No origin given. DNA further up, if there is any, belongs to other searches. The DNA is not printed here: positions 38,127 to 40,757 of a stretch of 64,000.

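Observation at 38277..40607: Family-B polymerase with dead proofreading site and IID-for-DTD motif C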

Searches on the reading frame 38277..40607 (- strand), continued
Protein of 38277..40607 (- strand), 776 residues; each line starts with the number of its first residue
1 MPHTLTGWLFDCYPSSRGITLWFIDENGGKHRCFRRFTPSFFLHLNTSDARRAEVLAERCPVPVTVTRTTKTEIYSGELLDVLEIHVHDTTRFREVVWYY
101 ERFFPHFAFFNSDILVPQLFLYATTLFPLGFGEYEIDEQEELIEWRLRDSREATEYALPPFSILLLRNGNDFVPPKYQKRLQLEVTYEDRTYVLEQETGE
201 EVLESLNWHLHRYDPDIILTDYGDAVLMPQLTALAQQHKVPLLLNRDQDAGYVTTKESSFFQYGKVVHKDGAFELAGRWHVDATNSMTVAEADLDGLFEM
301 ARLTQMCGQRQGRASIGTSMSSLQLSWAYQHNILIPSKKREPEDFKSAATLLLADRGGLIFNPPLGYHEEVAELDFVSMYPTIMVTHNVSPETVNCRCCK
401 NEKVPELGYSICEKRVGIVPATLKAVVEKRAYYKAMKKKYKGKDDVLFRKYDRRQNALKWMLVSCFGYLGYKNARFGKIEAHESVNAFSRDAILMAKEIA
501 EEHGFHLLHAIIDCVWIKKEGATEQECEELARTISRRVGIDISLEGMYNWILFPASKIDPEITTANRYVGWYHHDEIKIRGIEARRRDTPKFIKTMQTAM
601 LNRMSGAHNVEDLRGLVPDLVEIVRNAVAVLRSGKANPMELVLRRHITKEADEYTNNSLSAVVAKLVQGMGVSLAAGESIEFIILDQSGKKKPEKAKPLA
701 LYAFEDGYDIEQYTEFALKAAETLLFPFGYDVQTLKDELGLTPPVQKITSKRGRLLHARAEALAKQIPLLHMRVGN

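Call 41: search_protein_representatives(protein=window:38277-40607:-)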
Query: 776 residues. Proteins with E-value up to 0.001 (for the whole library): 5393; up to 1e-10: 2389; up to 1e-30: 808. The best 150 are listed.
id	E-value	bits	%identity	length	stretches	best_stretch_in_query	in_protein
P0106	0.0e+00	1297.9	72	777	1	4-747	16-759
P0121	9.1e-227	771.2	65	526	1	242-744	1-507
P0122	6.9e-197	672.4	43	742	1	5-745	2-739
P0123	2.1e-190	651.0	41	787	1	4-746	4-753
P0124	1.4e-177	608.6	43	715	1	20-725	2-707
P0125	2.9e-175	600.9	38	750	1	4-739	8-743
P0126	2.2e-171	588.1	39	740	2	96-733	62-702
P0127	2.5e-171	587.9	40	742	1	5-732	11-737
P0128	3.6e-171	587.4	41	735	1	6-737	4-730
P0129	9.5e-170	582.7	40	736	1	4-727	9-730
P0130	3.5e-168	577.5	39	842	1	5-736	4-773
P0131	1.9e-167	575.0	41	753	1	5-724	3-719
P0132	2.0e-166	571.7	40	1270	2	5-466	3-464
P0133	6.7e-165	566.7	39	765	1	5-735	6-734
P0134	1.5e-163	562.2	40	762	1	5-736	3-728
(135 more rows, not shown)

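Call 46: find_related_loci(query=A1, collection=genome_contigs, flank=8000)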
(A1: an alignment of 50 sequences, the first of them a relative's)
Query A1 (776 aa) in genome_contigs; peptide patterns used: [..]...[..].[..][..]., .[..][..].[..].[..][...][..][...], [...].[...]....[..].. (x = any residue, [..] = any of these).
600 stretches matched a pattern (row limit reached: there are more); 590 encode a relative of the query (tblastn E <= 1e-3); the best 80 are kept; 80 distinct loci.
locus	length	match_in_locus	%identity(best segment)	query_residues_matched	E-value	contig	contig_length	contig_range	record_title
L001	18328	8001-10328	94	1-776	0e+0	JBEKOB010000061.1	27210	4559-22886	MAG: Bacteroidota bacterium isolate SPRUCE 430 SPRUCE_430_61, whole genome shotgun sequence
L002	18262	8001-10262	74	5-764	0e+0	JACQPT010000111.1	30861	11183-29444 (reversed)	MAG: Ignavibacteriales bacterium isolate NC_groundwater_1314_Ag_S-0.2um_51_42 S_p2_S4_coassembly_k141_1772060, whole gen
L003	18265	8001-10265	72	4-769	0e+0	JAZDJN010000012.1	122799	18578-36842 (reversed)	MAG: bacterium isolate MEGAHIT-group-0.487 k141_17087778, whole genome shotgun sequence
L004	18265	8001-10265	73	1-762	0e+0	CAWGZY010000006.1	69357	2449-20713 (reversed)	MAG: uncultured Bacteroidetes bacterium isolate MFD01689.bin.1.50 genome assembly, contig: contig_40847, whole genome sh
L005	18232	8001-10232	72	4-747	0e+0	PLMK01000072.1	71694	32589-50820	MAG: Ignavibacteriae bacterium isolate fen_1300 73.20120800_E3D.21_contig_2008, whole genome shotgun sequence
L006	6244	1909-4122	75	4-742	0e+0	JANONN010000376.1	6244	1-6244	MAG: Ignavibacteriales bacterium isolate VAR_43_metabat_382 VAR_43_k141_3264090, whole genome shotgun sequence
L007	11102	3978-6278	69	3-770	0e+0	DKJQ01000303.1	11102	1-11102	MAG TPA_asm: Ignavibacteria bacterium UBA6688 UBA6688_contig_7409, whole genome shotgun sequence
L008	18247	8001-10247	71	5-753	0e+0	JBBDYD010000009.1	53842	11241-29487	MAG: Bacteroidota bacterium isolate LejiaD_53_15 Lejia_D_1068_length_53842_cov_9, whole genome shotgun sequence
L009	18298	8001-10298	71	4-754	0e+0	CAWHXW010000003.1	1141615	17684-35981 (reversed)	MAG: Ignavibacteriota bacterium isolate MFD01476.bin.1.150 genome assembly, contig: contig_39745, whole genome shotgun s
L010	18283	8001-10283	69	5-761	0e+0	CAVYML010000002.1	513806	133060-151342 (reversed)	MAG: Ignavibacteriota bacterium isolate MFD01231.bin.1.4 genome assembly, contig: contig_12170, whole genome shotgun seq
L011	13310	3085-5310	73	1-742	0e+0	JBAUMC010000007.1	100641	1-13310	MAG: Bacteroidota bacterium isolate MFD05467_ilm_asm_bin20 k127_647, whole genome shotgun sequence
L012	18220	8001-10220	71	2-741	0e+0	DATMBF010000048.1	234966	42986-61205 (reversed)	MAG TPA_asm: Bacteroidota bacterium isolate SMAG_U13346 k141_475551, whole genome shotgun sequence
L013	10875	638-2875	68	1-747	0e+0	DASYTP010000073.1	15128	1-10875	MAG TPA_asm: Bacteroidota bacterium isolate SMAG_U4570 k141_1563549, whole genome shotgun sequence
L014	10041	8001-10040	75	1-680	0e+0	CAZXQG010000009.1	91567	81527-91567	MAG TPA_asm: uncultured Chitinophagaceae bacterium isolate binchicken_co54_503 genome assembly, contig: NODE_328_length_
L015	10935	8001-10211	60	4-740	0e+0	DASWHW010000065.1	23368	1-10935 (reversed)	MAG TPA_asm: Bacteroidota bacterium isolate SMAG_U2852 k141_66824, whole genome shotgun sequence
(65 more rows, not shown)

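Call 60: predict_structure(alignment_id=A1)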
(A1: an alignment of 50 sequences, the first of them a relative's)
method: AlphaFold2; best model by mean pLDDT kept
length: 776 residues; sequences in the alignment: 50
mean_pLDDT: 90.5   pTM: 0.85
mean pLDDT of the five models: 90.5, 90.3, 89.6, 88.3, 87.5
residues with pLDDT >= 90: 576; 70-90: 163; 50-70: 13; < 50: 24
segments of 3 or more residues with pLDDT < 50: 759-761, 763-776
pLDDT, mean of each block of 10 residues (from residue 1): 94 96 97 97 95 94 96 91 97 96 91 96 97 97 97 95 93 78 92 86 94 97 92 93 93 90 83 96 93 96 95 91 95 90 85 78 93 93 95 92 91 94 93 92 94 94 87 86 93 95 95 92 96 95 94 92 92 92 93 97 94 96 97 93 91 88 90 89 86 80 89 96 96 94 61 50 41 32
secondary structure, 60 per line:
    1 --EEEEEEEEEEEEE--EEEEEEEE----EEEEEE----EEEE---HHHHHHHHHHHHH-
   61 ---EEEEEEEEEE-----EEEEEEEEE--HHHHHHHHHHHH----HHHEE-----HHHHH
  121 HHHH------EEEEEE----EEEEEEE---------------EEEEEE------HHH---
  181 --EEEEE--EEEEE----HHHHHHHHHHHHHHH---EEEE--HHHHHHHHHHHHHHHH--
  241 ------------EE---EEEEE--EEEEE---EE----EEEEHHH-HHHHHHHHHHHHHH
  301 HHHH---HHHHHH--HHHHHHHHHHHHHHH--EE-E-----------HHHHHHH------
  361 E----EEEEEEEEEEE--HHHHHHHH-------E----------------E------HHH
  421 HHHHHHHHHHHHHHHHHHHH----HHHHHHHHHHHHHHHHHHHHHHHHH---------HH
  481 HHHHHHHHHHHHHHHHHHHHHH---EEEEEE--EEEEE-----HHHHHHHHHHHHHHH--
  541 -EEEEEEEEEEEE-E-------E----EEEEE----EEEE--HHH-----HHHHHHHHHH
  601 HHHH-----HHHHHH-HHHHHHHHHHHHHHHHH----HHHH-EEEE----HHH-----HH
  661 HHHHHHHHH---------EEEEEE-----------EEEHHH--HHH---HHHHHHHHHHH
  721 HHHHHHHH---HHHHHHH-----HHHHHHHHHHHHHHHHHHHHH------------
elements in order (helices of 4 or more, strands of 3 or more residues): E3-15 E18-25 E30-35 E40-43 H47-59 E64-73 E79-87 H90-101 H116-124 E131-136 E141-147 E163-168 E183-187 E190-194 H199-213 E217-220 H223-238 E258-262 E265-269 E279-282 H287-304 H308-313 H316-330 H348-354 E366-376 H379-386 H418-440 H445-469 H479-502 E506-511 E514-518 H524-538 E542-553 E568-572 E577-580 H591-604 H610-615 H617-633 H638-641 E643-646 H659-669 E679-684 E696-698 H710-728 H732-738 H744-764

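Call 63: fold_search(model_id=the predicted structure, library=pdb)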
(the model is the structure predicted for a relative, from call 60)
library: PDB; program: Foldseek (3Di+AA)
matches with E <= 10: 1167; with E <= 0.001: 272
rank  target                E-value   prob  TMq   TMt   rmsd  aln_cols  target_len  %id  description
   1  4flu_A                6.0e-43  1.00  0.62  0.64   7.5       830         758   23  Pyrococcus abyssi B family DNA polymerase bound to a dsDNA, in edition mode (released 2012-08-29)
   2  4k8x_A                8.5e-43  1.00  0.71  0.73   5.7       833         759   21  Binary complex of 9N DNA polymerase in the replicative state (released 2013-06-26)
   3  7rsu_A                1.3e-42  1.00  0.71  0.72   5.9       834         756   22  TNA polymerase, n+2 product (released 2021-10-27)
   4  9oat_A                1.7e-42  1.00  0.72  0.73   5.7       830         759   22  TNA polymerase, 5-270, binary complex (released 2025-12-10)
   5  6wya_A                2.0e-42  1.00  0.72  0.73   6.1       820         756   22  RTX (Reverse Transcription Xenopolymerase) in complex with a DNA duplex and dAMPNPP (released 2020-08-19)
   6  4flv_A                2.0e-42  1.00  0.62  0.64   7.4       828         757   23  Pyrococcus abyssi B family DNA polymerase bound to a dsDNA, in edition mode (released 2012-08-29)
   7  4flt_A                2.3e-42  1.00  0.62  0.64   7.5       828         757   23  Pyrococcus abyssi B family DNA polymerase bound to a dsDNA, in edition mode (released 2012-08-29)
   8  4k8z_A                3.0e-42  1.00  0.72  0.74   5.6       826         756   23  KOD Polymerase in binary complex with dsDNA (released 2013-06-26)
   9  7b0h_F                4.1e-42  1.00  0.64  0.65   7.8       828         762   21  TgoT_6G12 Ternary complex (released 2021-01-13)
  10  5vu9_A                4.5e-42  1.00  0.71  0.73   6.2       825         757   22  TNA polymerase, translocated product (released 2017-12-06)
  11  5mdn_A                4.5e-42  1.00  0.70  0.71   6.0       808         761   22  Structure of the family B DNA polymerase from the hyperthermophilic archaeon Pyrobaculum calidifontis (released 2016-12-14)
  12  2xhb_A                4.5e-42  1.00  0.62  0.64   7.4       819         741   22  Crystal structure of DNA polymerase from Thermococcus gorgonarius in complex with hypoxanthine-containing DNA (released 2010-07-21)
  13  6is7_A                5.0e-42  1.00  0.71  0.73   6.2       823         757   21  Structure of 9N-I DNA polymerase incorporation with dA in the active site (released 2019-08-28)
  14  5h12                  7.8e-42  1.00  0.61  0.63   8.5       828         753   22  Crystal structure of Deep Vent DNA Polymerase (released 2017-01-25)
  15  4flz_A                9.6e-42  1.00  0.62  0.64   7.6       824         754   23  Pyrococcus abyssi B family DNA polymerase bound to a dsDNA, in edition mode (released 2012-08-29)
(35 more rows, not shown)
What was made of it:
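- On PolB2 / bacterial G2 family-B polymerases: Fold TM 0.72 to KOD (call 63).
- Fold: AF2 pLDDT 90.5, full-length match to archaeal PolB at TM 0.72 (calls 60, 63).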
